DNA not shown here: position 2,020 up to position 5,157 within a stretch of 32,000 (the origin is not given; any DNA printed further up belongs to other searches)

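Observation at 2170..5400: Candidate archaeal NLR/Avs-like immune module: 118-aa orphan plus PD-(D/E)xK nuclease - NACHT/STAND NTPase - unassigned ~550-aa C-terminal domain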

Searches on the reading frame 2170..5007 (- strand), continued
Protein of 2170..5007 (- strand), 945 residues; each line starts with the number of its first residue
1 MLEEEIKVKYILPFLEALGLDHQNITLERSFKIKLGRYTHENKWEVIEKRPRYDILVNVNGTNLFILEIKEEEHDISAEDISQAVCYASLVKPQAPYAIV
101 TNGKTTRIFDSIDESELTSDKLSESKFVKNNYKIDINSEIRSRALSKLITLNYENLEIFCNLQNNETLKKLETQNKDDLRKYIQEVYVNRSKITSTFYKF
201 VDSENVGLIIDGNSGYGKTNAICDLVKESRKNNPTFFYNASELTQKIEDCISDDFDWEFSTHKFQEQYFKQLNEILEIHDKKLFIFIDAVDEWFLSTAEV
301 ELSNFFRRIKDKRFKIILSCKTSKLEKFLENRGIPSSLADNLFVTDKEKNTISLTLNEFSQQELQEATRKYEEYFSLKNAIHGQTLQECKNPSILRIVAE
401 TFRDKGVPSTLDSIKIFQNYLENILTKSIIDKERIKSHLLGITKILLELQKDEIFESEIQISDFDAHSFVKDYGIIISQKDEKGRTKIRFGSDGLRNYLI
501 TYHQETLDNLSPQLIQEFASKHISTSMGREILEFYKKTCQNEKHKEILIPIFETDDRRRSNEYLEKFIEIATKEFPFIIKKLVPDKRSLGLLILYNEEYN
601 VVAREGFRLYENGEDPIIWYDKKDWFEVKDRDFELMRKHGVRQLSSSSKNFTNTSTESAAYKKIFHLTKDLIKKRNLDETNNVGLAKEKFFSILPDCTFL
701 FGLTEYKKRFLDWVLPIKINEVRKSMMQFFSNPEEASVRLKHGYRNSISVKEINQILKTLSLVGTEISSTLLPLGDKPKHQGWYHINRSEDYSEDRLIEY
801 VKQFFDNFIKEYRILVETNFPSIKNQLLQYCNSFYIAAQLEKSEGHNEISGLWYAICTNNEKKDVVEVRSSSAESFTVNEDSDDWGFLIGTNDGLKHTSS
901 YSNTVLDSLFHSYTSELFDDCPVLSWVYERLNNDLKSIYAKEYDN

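Call 69: search_protein_families(library=phrogs, proteins=[window:2170-5007:-], max_evalue=1)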
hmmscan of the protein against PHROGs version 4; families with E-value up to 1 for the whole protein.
window:2170-5007:- (945 aa): 5 families
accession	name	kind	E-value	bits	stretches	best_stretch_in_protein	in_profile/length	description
phrog_26510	-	unknown function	2e-09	37.3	1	25-261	39-280/786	-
phrog_6891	-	other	0.006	17.2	1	204-324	41-160/310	ATPase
phrog_3277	-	DNA, RNA and nucleotide metabolism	0.016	16.1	1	201-254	6-64/168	DnaC-like helicase loader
phrog_17239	-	unknown function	0.025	14.9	1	49-128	63-140/259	-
phrog_19546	-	unknown function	0.31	12.6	0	146-206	28-88/113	-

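Call 71: find_encoding_contigs(protein=P0004, flank=10000, max_places=2)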
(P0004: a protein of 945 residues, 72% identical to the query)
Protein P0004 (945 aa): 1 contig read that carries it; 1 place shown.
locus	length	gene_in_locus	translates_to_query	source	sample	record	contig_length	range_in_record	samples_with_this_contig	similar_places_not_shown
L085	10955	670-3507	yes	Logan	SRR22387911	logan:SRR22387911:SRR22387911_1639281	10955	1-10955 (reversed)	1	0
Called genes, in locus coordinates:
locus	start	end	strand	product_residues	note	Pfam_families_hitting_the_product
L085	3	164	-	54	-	?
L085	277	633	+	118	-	-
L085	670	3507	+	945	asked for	PF04313:HSDR_N (weak), PF13588:HSDR_N_2, PF13401:AAA_22 (faint), PF24883:NPHP3_N (faint)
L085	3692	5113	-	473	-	PF13589:HATPase_c_3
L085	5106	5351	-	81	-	-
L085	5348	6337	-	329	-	PF09903:DUF2130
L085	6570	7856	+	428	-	-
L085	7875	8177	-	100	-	-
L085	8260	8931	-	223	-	-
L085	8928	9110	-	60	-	-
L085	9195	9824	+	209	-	-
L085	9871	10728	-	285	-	-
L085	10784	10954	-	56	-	?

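Call 72: search_protein_families(library=padloc, proteins=[L085:3692-5113:-, L085:5348-6337:-, L003:8085-9191:-], max_evalue=0.001)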
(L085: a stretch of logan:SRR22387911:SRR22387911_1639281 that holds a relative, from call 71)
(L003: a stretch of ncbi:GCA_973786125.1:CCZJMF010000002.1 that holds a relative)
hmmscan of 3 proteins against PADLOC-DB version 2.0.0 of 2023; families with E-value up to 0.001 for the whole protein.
L085:3692-5113:- (473 aa): 2 families
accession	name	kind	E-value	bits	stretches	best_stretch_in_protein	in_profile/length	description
PDLC03419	REase_II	-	4e-08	30.1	1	27-119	21-121/695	Type II restriction enzyme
PDLC03485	REase_II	-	1.1e-05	22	1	27-111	22-108/611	Type II restriction enzyme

L085:5348-6337:- (329 aa): 1 family
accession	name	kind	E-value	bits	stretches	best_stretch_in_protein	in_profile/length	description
PDLC02722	PbeC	-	0.00067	16.4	0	215-320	350-458/643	PbeC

L003:8085-9191:- (368 aa): 0 families

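Call 83: search_protein_families(library=padloc, alignment_id=A4, max_evalue=1e-8)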
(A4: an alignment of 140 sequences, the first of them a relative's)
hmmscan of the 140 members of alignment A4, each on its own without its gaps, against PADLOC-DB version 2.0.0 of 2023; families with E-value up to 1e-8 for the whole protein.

A. member 1, L006:7785-8327:+ (181 aa): 0 families

B. families by the number of members that match (of 140 scanned): 380 families (the first 25 are shown)
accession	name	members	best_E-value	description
PDLC03770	RT_UG31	3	5.3e-52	DRT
PDLC00186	HamB1|HamB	3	3.8e-40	DEAD-box helicase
PDLC03960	SngC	3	6.8e-37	-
PDLC01607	RT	3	9.9e-29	"CAS-I,CAS-II,CAS-III,CAS-IV,CAS-V,CAS-VI; acquisition_associated"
PDLC02503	BrxHI|BrxHII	3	3.7e-27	BrxHI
PDLC02614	DrmC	3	3.3e-15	DrmC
PDLC03775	RT_UG36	3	5.7e-15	DRT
PDLC03612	REase_MTase_IIG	2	4e-280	Type IIG restriction enzyme-methyltransferase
PDLC03748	Drt6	2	1.3e-176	DRT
PDLC02177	Drt4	2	5.4e-175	-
PDLC02179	Drt4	2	1e-159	-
PDLC02943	RT_III-A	2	6.5e-141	-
PDLC00135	GajB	2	7.9e-116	UrvD helicase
PDLC02942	RT_III-A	2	2e-106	-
PDLC02946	RT_III-A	2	2.9e-103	-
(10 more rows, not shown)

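Call 84: search_protein_families(library=pfam, alignment_id=A4, max_evalue=0.000001)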
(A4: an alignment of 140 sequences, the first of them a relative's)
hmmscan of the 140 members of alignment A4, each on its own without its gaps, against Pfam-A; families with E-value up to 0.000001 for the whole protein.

A. member 1, L006:7785-8327:+ (181 aa): 1 family
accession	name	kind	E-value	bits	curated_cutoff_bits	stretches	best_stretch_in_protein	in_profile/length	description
PF13302.13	Acetyltransf_3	-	3.5e-29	102.7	25.4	1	13-154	1-138/138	Acetyltransferase (GNAT) domain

B. families by the number of members that match (of 140 scanned): 128 families (the first 25 are shown)
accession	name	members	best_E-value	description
PF00270.35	DEAD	3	2.9e-45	DEAD/DEAH box helicase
PF00078.32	RVT_1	3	1.5e-41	Reverse transcriptase (RNA-dependent DNA polymerase)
PF07719.23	TPR_2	3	3.4e-24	Tetratricopeptide repeat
PF13091.12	PLDc_2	3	4.3e-24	PLD-like domain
PF00589.27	Phage_integrase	3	1.5e-21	Phage integrase family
PF13181.12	TPR_8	3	1.2e-20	Tetratricopeptide repeat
PF13102.12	Phage_int_SAM_5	3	7.2e-18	Phage integrase SAM-like domain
PF13175.12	AAA_15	2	3.7e-47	AAA ATPase domain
PF07669.17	Eco57I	2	3.1e-44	Eco57I restriction-modification methylase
PF00271.37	Helicase_C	2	2.5e-34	Helicase conserved C-terminal domain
PF00580.27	UvrD-helicase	2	2.9e-32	UvrD/REP helicase N-terminal domain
PF13304.12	AAA_21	2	1.7e-31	AAA domain, putative AbiEii toxin, Type IV TA system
PF00515.34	TPR_1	2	4.7e-28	Tetratricopeptide repeat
PF13424.12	TPR_12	2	5.1e-28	Tetratricopeptide repeat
PF13245.12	AAA_19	2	6e-22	AAA domain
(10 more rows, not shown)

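Call 85: search_dna_similar(query=window:2170-5007:-, collection=plasmids, mode=protein, max_evalue=0.00001, max_rows=15)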
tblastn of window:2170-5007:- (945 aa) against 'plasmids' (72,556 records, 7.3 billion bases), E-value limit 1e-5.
Records with a match: 2; places in all: 2; records where one place covers at least 80% of the query: 0.
Best place of each record, by identity: <60% 2.
By first word of the organism name: Massilia 1; Escherichia 1.
By predicted mobility (MOB-suite, as given by PLSDB): non-mobilizable 2.
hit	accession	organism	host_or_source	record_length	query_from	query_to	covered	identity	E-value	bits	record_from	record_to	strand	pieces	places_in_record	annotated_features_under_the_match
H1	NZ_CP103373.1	Massilia sp. H6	Whole genome of bacteria,soil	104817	3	286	30%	28.4%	2e-24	118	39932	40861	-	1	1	type I restriction enzyme HsdR N-terminal domain-containing protein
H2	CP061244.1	Escherichia coli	Homo sapiens,cell culture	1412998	28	291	28%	22.0%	5e-6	59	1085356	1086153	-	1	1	none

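Call 86: search_dna_similar(query=window:2170-5007:-, collection=phages, mode=protein, max_evalue=0.00001, max_rows=15)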
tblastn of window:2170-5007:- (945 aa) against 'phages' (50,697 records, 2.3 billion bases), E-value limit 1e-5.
No match.

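Call 87: get_annotated_region(hit=H2, flank=4000)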
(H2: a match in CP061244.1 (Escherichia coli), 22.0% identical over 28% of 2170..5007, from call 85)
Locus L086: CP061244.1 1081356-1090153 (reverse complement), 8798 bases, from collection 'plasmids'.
description: Escherichia coli strain STEC411 plasmid pSTEC411_1, complete sequence
organism: Escherichia coli (NCBI taxid 562)
taxonomy: Bacteria; Pseudomonadota; Gammaproteobacteria; Enterobacterales; Enterobacteriaceae; Escherichia; Escherichia coli
host: -; source: Homo sapiens,cell culture; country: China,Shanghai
typing (MOB-suite, as given by PLSDB): non-mobilizable
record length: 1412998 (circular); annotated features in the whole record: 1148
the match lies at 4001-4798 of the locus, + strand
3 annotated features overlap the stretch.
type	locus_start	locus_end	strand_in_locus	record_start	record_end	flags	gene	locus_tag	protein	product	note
CDS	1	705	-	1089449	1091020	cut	-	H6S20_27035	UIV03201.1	IS66 family transposase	-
CDS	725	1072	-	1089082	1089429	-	tnpB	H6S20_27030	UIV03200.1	IS66 family insertion sequence element accessory protein TnpB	-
CDS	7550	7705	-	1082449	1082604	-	-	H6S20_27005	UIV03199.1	hypothetical protein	-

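Call 88: get_annotated_region(hit=H1, flank=5000)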
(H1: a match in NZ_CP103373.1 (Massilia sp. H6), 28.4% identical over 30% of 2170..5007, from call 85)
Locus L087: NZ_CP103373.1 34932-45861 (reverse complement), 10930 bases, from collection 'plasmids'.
description: Massilia sp. H6 plasmid unnamed2, complete sequence
organism: Massilia sp. H6 (NCBI taxid 2970464)
taxonomy: Bacteria; Pseudomonadota; Betaproteobacteria; Burkholderiales; Oxalobacteraceae; Massilia; Massilia sp. H6
host: -; source: Whole genome of bacteria,soil; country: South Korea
typing (MOB-suite, as given by PLSDB): non-mobilizable
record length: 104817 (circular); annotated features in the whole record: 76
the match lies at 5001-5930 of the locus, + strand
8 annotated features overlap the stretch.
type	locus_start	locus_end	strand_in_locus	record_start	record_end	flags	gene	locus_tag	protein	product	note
CDS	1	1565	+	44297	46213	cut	-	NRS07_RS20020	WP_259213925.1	hypothetical protein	-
CDS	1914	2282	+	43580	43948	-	-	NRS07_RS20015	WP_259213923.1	hypothetical protein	-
CDS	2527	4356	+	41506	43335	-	-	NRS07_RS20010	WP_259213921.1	site-specific integrase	-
CDS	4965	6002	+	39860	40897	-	-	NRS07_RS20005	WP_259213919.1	type I restriction enzyme HsdR N-terminal domain-containing protein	-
CDS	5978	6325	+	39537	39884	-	-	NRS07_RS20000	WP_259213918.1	helix-turn-helix domain-containing protein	-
CDS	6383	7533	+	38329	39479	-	-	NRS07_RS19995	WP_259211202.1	IS3 family transposase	-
CDS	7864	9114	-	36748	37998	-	-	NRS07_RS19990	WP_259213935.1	IS256 family transposase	-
CDS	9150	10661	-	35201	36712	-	-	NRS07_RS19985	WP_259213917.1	amidohydrolase family protein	-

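Call 100: search_protein_families(library=pfam, proteins=[L086:4088-5695:+], max_evalue=0.01)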
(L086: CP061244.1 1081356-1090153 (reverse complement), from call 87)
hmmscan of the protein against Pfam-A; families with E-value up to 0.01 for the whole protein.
L086:4088-5695:+ (536 aa): 2 families
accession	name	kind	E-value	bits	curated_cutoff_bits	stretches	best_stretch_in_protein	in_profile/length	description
PF13588.12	HSDR_N_2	-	1.9e-07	31.6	25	1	2-59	43-99/110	Type I restriction enzyme R protein N terminus (HSDR_N)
PF04313.20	HSDR_N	-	8.8e-06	26.1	25.1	1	2-61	132-197/198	Type I restriction enzyme R protein N terminus (HSDR_N)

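Call 104: find_related_loci(query=A1, collection=viral_contigs, flank=8000)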
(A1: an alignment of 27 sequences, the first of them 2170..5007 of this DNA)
Query A1 (945 aa) in viral_contigs; peptide patterns used: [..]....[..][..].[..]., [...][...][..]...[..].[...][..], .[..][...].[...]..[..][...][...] (x = any residue, [..] = any of these).
139 stretches matched a pattern, but none encodes a relative of the query by tblastn (E <= 1e-3).
